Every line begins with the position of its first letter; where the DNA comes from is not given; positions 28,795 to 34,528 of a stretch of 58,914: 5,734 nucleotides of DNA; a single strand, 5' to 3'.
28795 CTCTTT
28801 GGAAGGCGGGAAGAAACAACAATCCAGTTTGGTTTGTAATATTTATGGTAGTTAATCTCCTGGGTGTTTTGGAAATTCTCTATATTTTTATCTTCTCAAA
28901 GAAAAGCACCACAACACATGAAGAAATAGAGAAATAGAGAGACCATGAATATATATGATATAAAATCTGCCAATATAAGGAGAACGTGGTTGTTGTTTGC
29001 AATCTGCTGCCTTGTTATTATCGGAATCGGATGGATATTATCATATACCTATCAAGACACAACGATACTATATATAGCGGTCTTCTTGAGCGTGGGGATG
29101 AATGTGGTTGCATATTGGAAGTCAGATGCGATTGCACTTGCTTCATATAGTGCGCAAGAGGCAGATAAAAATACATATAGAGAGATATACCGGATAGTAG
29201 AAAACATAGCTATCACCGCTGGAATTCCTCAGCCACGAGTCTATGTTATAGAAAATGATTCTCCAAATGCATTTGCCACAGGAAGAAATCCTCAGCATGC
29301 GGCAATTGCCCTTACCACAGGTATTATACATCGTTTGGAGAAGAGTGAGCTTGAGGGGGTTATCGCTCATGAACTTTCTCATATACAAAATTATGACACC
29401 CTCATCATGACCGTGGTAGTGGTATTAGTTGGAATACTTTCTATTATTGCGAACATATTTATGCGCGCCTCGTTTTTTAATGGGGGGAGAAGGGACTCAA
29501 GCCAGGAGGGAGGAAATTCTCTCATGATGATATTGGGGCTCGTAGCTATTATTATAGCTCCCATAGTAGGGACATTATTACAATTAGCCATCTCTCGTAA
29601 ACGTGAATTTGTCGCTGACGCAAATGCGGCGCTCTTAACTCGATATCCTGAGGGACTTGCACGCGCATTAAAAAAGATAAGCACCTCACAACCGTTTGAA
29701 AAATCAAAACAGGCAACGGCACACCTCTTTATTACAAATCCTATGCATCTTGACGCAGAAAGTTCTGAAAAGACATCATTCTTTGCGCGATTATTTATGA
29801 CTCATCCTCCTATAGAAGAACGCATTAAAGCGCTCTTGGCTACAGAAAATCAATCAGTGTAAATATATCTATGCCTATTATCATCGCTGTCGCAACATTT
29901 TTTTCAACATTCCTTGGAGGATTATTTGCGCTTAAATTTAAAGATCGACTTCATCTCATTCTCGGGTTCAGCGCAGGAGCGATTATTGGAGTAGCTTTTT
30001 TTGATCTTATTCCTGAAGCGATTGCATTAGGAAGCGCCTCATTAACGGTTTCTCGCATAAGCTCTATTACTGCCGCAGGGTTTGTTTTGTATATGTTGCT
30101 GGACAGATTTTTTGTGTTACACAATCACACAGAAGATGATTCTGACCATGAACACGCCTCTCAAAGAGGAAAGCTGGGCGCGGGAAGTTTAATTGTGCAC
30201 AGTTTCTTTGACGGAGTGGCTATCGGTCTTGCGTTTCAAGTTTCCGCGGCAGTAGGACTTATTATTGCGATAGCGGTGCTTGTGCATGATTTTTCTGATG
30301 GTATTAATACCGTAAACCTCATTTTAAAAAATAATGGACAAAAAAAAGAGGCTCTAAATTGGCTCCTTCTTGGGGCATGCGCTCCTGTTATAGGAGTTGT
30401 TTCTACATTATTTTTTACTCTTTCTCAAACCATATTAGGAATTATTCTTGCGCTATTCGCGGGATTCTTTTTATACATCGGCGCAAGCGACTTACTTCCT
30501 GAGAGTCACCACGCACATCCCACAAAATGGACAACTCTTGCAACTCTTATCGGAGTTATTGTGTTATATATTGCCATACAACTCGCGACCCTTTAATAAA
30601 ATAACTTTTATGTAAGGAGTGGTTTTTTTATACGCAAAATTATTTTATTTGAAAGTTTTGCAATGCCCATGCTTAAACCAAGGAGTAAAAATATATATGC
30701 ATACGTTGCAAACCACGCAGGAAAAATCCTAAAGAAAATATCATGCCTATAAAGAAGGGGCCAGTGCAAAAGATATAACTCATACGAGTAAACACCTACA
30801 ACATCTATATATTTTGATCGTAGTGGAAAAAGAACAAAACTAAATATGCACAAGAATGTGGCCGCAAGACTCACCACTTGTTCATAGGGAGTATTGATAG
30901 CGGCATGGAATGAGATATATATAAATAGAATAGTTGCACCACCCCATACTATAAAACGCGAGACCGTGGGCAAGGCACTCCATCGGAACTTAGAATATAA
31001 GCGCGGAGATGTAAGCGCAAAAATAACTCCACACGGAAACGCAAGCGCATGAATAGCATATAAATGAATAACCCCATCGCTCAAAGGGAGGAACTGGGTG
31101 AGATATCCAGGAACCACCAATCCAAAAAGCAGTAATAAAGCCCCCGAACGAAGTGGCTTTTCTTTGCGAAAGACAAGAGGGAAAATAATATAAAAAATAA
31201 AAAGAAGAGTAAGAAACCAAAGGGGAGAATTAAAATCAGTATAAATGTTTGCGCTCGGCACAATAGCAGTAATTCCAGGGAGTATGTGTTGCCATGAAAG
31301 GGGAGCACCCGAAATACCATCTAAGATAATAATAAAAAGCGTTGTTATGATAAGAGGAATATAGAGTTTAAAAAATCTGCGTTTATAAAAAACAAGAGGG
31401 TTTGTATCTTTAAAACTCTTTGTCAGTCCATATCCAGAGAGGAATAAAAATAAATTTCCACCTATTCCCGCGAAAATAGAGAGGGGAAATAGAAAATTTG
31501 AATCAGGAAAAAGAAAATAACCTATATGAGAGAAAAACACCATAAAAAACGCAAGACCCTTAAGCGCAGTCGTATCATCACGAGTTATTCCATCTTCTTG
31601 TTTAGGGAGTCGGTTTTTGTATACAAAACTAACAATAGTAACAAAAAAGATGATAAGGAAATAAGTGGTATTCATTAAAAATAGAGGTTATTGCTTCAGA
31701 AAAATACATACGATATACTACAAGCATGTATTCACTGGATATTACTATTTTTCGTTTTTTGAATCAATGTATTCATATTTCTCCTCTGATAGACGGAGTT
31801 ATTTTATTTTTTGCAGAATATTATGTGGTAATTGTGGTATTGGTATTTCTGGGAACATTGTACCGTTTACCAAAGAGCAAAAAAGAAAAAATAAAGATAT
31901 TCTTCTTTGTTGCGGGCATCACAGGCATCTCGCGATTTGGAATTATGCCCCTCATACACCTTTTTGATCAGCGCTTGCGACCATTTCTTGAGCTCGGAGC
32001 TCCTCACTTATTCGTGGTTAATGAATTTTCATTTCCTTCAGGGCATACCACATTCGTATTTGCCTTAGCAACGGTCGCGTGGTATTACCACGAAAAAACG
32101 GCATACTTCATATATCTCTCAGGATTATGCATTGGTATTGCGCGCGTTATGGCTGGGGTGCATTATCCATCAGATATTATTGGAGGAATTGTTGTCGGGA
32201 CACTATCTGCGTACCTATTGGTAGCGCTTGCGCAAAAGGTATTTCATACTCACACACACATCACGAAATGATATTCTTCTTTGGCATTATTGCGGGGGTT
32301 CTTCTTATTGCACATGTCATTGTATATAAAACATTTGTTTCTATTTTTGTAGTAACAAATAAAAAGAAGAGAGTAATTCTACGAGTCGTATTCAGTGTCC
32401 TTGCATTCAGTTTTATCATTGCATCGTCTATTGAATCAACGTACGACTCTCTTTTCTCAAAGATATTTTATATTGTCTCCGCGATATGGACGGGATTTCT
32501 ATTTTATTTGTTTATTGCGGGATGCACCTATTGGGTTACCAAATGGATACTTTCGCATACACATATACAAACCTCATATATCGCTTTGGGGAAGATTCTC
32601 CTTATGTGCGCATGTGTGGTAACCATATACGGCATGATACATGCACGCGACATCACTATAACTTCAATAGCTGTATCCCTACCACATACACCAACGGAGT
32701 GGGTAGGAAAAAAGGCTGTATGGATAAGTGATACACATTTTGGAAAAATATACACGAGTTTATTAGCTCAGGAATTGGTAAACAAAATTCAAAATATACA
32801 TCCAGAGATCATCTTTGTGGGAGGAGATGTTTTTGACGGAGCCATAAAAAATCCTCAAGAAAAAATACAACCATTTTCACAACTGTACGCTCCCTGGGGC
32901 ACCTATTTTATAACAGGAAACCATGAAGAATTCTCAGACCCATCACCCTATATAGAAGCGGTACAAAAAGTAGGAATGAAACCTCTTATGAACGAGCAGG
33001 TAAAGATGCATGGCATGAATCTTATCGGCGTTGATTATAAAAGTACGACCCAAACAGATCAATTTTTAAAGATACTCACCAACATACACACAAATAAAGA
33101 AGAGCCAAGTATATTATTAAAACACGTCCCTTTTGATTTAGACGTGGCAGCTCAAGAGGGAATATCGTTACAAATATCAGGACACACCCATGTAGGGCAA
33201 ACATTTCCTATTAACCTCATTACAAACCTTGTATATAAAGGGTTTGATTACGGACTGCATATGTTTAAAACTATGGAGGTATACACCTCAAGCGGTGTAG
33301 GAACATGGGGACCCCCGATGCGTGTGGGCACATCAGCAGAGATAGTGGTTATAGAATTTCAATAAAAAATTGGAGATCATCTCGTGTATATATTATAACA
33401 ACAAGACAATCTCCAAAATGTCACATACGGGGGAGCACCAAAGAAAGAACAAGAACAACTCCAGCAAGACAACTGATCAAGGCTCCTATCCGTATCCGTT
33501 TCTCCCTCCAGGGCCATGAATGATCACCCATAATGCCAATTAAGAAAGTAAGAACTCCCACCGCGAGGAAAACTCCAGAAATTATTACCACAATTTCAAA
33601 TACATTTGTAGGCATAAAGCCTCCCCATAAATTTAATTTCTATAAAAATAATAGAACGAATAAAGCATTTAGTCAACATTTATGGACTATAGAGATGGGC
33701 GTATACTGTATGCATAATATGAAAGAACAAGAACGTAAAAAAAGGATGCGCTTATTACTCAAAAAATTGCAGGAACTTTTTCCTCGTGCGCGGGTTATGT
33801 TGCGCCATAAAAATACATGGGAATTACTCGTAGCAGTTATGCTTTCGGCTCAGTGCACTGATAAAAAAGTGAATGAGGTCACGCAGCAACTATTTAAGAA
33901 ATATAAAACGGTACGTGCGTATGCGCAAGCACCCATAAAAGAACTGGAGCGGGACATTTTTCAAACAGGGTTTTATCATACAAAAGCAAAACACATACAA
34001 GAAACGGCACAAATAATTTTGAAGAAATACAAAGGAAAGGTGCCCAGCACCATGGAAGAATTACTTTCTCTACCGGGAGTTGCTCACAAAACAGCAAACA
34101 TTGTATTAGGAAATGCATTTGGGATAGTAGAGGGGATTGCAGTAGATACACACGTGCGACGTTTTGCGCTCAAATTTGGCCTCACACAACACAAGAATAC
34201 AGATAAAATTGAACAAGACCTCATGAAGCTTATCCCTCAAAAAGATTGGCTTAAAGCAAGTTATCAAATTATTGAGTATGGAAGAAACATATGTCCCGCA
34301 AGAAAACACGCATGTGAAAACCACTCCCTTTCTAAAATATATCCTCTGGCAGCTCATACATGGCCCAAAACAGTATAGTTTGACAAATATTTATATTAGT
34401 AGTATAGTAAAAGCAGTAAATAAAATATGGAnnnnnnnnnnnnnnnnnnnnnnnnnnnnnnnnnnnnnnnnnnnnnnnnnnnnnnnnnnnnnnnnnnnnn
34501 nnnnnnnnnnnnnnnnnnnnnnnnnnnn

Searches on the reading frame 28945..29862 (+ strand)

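Call 78: search_protein_families(library=pfam, proteins=[window:28945-29862:+], max_evalue=0.0001)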
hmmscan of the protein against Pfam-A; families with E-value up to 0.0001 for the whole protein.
window:28945-29862:+ (305 aa): 2 families
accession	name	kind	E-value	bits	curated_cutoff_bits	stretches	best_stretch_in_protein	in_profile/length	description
PF01435.24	Peptidase_M48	-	8.1e-34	117.5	20.3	1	79-300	5-185/186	Peptidase family M48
PF05569.17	Peptidase_M56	-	4.3e-05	23.3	31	0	119-162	176-219/296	BlaR1 peptidase M56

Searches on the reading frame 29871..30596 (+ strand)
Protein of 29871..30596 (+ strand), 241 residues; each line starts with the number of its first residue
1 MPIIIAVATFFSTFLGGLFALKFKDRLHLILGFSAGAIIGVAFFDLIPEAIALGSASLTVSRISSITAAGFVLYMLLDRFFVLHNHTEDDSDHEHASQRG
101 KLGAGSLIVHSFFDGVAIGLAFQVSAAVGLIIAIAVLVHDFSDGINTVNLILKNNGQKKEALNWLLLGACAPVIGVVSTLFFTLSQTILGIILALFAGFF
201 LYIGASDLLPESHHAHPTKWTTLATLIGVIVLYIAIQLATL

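Call 79: search_protein_families(library=pfam, proteins=[window:29871-30596:+], max_evalue=0.0001)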
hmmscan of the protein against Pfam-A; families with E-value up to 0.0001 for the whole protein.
window:29871-30596:+ (241 aa): 1 family
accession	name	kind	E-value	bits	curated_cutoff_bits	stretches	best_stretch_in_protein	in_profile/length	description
PF02535.28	Zip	-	4.1e-26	92.4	35.1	2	90-231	168-318/323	ZIP Zinc transporter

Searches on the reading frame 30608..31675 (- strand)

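Call 79: search_protein_families(library=pfam, proteins=[window:30608-31675:-], max_evalue=0.0001)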
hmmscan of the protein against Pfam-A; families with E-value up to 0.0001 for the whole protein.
window:30608-31675:- (355 aa): 1 family
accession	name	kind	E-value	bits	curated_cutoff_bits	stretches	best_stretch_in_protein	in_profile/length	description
PF01757.29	Acyl_transf_3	-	2.9e-26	92.7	31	1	37-338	6-324/326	Acyltransferase domain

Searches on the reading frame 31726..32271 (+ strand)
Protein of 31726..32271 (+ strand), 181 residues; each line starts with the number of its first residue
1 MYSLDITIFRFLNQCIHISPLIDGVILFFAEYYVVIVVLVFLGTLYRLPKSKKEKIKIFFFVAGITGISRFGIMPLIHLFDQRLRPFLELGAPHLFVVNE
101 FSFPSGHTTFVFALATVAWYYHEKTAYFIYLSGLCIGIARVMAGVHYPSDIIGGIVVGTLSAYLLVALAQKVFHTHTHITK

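Call 79: search_protein_families(library=pfam, proteins=[window:31726-32271:+], max_evalue=0.0001)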
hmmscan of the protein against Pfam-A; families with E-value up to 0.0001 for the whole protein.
window:31726-32271:+ (181 aa): 3 families
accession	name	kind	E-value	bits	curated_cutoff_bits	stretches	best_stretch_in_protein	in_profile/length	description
PF01569.27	PAP2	-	1.9e-18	66.9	27.2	1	80-171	22-127/130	PAP2 superfamily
PF14378.12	PAP2_3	-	3e-08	34.1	27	1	101-164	125-190/190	PAP2 superfamily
PF14360.12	PAP2_C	-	3.5e-05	24.7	27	1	105-162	8-69/74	PAP2 superfamily C-terminal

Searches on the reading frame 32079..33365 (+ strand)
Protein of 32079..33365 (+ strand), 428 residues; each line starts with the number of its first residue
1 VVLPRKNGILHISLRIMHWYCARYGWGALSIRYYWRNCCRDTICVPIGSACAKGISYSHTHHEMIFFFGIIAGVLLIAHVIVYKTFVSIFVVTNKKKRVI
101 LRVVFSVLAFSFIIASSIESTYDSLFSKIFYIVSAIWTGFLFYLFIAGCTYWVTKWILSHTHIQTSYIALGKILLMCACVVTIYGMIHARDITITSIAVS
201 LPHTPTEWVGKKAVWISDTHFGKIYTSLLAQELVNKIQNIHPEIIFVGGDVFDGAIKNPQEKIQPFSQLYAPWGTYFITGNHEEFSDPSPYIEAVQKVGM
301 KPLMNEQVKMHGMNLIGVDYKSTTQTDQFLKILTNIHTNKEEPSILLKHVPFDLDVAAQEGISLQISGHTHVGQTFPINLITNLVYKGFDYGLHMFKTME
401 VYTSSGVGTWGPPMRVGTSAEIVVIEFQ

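Call 79: search_protein_families(library=pfam, proteins=[window:32079-33365:+], max_evalue=0.0001)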
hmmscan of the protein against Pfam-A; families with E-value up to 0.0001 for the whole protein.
window:32079-33365:+ (428 aa): 2 families
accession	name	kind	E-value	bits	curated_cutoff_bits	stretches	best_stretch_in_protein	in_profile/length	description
PF00149.33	Metallophos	-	8.2e-14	52.9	21.5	1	214-372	4-190/191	Calcineurin-like phosphoesterase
PF12850.12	Metallophos_2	-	7.1e-05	23.3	27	0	214-374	4-120/154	Calcineurin-like phosphoesterase superfamily domain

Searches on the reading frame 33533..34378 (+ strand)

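Call 79: search_protein_families(library=pfam, proteins=[window:33533-34378:+], max_evalue=0.0001)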
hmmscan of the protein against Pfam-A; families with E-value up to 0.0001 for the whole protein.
window:33533-34378:+ (281 aa): 1 family
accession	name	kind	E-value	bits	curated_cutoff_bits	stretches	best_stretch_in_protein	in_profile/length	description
PF00730.31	HhH-GPD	-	8.8e-23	81.2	26.2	1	100-236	1-108/108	HhH-GPD superfamily base excision DNA repair protein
